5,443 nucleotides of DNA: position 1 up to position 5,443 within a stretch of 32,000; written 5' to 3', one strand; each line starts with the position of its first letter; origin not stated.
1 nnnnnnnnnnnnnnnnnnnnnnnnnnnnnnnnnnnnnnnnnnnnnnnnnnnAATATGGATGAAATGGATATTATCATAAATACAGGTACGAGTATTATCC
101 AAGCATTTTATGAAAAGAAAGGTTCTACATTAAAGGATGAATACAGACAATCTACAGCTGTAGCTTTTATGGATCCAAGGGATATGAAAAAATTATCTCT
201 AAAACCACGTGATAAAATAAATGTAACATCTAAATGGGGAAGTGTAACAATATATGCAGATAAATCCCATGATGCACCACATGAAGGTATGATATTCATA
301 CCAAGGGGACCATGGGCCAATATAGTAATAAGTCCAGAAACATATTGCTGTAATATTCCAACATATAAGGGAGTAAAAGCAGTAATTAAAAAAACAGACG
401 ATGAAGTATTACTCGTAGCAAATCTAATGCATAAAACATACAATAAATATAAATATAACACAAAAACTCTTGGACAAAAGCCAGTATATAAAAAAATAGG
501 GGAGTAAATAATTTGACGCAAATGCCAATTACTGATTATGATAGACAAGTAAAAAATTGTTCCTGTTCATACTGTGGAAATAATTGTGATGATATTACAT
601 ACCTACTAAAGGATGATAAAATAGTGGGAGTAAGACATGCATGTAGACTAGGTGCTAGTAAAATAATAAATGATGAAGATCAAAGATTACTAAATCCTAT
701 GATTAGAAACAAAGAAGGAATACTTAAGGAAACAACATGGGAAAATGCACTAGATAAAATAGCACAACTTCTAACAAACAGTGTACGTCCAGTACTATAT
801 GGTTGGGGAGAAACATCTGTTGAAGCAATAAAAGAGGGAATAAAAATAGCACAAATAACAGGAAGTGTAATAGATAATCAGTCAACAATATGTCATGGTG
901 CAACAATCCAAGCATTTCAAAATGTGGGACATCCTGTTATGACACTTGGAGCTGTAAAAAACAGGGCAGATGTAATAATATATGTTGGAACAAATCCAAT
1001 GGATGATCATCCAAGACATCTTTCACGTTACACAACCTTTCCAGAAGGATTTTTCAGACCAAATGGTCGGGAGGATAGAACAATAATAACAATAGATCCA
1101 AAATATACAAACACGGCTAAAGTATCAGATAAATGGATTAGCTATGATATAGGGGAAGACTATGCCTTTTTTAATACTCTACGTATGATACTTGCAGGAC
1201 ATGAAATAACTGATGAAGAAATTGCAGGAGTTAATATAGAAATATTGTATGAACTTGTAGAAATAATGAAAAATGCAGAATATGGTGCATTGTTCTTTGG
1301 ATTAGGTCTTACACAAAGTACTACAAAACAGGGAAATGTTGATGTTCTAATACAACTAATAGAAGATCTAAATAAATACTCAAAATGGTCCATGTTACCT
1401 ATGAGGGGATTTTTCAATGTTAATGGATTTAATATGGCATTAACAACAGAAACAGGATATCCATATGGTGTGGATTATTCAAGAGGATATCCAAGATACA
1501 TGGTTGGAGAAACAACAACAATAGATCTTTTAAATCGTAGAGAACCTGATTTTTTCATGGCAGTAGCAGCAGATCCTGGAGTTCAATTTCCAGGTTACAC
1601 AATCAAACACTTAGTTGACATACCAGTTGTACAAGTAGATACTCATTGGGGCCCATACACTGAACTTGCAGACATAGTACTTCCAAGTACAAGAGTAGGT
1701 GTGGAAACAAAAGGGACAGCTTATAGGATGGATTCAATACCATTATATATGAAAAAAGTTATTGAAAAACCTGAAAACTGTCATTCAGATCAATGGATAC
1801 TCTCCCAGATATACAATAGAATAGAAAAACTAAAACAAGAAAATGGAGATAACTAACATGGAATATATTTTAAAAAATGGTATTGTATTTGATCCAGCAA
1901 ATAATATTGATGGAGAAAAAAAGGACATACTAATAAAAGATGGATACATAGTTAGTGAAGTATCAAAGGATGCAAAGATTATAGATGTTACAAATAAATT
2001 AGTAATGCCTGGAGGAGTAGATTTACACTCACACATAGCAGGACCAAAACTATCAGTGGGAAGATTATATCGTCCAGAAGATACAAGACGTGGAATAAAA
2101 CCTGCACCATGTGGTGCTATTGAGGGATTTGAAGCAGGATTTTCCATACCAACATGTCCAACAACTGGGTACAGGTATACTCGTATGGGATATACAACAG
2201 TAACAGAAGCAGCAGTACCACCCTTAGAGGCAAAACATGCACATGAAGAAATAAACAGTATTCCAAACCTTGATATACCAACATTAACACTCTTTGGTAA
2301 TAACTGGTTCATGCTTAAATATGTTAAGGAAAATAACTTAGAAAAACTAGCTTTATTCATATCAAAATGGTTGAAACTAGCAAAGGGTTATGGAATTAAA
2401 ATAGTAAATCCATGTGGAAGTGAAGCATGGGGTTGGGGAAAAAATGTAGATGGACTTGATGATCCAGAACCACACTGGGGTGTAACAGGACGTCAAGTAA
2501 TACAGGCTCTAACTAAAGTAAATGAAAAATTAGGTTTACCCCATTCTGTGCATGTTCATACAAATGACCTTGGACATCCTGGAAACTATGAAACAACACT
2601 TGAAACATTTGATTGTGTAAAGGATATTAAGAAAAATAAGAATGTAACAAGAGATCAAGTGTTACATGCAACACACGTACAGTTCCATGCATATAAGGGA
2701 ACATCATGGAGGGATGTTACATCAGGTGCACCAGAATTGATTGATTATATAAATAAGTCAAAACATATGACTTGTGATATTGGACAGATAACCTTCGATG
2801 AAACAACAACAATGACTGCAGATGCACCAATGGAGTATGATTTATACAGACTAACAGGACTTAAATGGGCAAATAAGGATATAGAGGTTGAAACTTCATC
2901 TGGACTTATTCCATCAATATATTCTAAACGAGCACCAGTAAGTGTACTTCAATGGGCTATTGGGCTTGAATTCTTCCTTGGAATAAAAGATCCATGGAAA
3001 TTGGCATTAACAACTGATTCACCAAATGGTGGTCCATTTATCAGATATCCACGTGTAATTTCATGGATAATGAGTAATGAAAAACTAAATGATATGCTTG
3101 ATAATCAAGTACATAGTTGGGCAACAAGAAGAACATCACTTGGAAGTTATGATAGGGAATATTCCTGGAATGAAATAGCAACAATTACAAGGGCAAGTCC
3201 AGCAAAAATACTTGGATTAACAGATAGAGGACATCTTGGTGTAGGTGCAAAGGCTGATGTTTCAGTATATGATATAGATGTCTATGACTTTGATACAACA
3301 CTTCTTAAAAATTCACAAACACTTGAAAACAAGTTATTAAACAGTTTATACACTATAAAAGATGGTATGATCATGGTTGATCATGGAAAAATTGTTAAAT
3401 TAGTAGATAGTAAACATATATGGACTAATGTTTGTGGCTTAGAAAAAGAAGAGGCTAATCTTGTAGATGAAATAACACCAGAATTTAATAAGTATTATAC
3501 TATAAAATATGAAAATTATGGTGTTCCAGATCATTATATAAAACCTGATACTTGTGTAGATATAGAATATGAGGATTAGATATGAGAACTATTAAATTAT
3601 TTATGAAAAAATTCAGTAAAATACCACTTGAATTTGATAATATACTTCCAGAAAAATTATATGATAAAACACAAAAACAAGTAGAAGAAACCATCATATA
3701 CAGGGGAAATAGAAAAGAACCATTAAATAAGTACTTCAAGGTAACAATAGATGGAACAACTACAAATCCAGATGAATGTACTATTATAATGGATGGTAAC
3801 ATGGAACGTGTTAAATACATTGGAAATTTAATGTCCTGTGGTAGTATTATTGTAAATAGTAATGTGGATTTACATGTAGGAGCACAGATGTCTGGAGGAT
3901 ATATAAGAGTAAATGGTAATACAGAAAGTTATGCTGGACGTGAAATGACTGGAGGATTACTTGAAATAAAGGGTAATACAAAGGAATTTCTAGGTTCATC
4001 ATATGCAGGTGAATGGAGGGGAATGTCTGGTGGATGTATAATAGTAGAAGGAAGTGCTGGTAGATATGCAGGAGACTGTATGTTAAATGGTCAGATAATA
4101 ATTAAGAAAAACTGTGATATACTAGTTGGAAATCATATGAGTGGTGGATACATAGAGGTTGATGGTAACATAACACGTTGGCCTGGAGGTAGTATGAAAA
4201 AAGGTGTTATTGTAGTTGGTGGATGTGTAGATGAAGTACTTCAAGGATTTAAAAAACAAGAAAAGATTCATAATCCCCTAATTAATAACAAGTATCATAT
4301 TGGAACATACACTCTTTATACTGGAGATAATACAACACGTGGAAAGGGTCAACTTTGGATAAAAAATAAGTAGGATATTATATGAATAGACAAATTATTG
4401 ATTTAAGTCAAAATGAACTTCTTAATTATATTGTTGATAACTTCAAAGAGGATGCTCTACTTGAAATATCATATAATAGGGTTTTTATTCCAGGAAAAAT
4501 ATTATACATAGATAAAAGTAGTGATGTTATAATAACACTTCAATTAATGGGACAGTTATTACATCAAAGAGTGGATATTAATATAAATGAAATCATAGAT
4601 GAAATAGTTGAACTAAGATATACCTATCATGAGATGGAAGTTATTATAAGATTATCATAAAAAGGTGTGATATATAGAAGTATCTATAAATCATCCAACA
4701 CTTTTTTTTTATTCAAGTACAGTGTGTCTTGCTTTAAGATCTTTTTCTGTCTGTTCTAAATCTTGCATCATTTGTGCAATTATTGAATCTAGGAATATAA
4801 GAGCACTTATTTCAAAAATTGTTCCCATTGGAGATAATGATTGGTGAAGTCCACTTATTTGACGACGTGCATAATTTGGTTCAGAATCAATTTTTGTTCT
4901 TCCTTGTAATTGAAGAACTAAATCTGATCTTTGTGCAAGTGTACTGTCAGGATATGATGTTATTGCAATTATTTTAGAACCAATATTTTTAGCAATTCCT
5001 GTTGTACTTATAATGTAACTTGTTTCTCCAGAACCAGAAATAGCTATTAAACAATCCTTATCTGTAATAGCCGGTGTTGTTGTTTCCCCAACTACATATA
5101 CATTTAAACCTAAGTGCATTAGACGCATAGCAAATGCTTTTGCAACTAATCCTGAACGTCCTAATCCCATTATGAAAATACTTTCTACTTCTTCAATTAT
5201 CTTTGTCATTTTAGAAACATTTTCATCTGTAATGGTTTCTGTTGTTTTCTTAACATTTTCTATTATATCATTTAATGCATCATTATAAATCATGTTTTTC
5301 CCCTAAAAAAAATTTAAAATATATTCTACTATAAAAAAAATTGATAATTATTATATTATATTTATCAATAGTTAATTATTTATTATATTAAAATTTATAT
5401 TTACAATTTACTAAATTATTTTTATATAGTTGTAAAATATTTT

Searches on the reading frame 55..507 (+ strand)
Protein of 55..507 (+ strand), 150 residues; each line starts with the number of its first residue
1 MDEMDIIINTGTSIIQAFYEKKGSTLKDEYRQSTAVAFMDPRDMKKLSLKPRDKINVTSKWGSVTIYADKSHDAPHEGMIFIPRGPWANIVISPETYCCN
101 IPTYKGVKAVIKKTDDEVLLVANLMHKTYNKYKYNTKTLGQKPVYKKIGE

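Call 97: search_protein_families(library=pfam, proteins=[window:55-507:+], max_evalue=0.001)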
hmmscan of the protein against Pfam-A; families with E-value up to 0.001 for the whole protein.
window:55-507:+ (150 aa): 1 family
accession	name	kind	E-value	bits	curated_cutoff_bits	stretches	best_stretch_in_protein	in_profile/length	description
PF01568.27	Molydop_binding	-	1.3e-12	48.1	26.8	1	26-106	22-108/110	Molydopterin dinucleotide binding domain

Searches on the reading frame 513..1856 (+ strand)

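Call 9: search_protein_families(library=pfam, proteins=[window:513-1856:+], max_evalue=0.01)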
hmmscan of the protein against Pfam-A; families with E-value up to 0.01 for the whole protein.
window:513-1856:+ (447 aa): 1 family
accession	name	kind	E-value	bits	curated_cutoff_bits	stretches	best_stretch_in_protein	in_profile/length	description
PF00384.28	Molybdopterin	-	1.7e-19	70.5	24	1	58-435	1-352/353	Molybdopterin oxidoreductase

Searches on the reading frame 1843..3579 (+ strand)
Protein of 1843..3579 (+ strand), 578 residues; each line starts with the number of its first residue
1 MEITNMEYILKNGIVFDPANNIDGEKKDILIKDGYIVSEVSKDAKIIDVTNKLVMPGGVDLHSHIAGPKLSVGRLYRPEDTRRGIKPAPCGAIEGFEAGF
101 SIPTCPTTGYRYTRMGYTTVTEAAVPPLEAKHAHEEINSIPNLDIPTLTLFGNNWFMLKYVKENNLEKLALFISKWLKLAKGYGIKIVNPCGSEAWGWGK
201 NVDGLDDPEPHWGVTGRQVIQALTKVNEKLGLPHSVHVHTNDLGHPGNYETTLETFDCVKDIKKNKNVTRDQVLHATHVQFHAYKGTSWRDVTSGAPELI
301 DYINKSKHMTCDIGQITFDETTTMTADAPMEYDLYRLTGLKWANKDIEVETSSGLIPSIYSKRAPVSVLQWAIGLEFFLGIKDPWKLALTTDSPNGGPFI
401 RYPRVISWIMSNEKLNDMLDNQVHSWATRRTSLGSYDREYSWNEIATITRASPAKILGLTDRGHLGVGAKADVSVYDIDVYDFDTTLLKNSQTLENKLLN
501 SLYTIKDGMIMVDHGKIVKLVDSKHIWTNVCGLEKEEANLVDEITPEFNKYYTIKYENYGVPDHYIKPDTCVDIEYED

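Call 9: search_protein_families(library=pfam, proteins=[window:1843-3579:+], max_evalue=0.01)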
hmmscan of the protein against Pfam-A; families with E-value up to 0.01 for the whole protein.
window:1843-3579:+ (578 aa): 2 families
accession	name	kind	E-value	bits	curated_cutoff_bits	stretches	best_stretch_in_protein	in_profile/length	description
PF07969.17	Amidohydro_3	-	1.1e-61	210.2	29.7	1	45-510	1-470/472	Amidohydrolase family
PF01979.26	Amidohydro_1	-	2.4e-05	24.2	25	0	387-488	245-323/345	Amidohydrolase family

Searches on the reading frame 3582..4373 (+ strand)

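Call 9: search_protein_families(library=pfam, proteins=[window:3582-4373:+], max_evalue=0.01)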
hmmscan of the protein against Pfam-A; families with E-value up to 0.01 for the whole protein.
window:3582-4373:+ (263 aa): 1 family
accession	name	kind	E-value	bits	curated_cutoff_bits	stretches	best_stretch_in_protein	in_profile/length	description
PF01493.24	GXGXG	-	3.3e-06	27.2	32.5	1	100-213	45-163/190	GXGXG motif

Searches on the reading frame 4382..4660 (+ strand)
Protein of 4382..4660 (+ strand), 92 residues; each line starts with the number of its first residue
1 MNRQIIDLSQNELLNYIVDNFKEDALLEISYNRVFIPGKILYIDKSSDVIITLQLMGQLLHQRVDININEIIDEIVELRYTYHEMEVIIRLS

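Call 97: search_protein_families(library=pfam, proteins=[window:4382-4660:+], max_evalue=0.001)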
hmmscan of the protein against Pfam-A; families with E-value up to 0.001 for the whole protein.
window:4382-4660:+ (92 aa): 1 family
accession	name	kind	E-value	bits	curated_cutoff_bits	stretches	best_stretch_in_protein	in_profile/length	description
PF09870.14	DUF2097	-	2.2e-27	95.6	25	1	5-89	2-83/84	Uncharacterized protein conserved in archaea (DUF2097)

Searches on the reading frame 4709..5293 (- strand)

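Call 9: search_protein_families(library=pfam, proteins=[window:4709-5293:-], max_evalue=0.01)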
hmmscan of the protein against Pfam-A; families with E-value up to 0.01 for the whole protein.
window:4709-5293:- (194 aa): 2 families
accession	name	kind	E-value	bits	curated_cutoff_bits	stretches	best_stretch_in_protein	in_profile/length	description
PF01380.27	SIS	-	1.9e-19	70.2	25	1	33-135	2-110/131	SIS domain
PF13580.11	SIS_2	-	6.1e-10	39.7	27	1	75-113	100-138/138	SIS domain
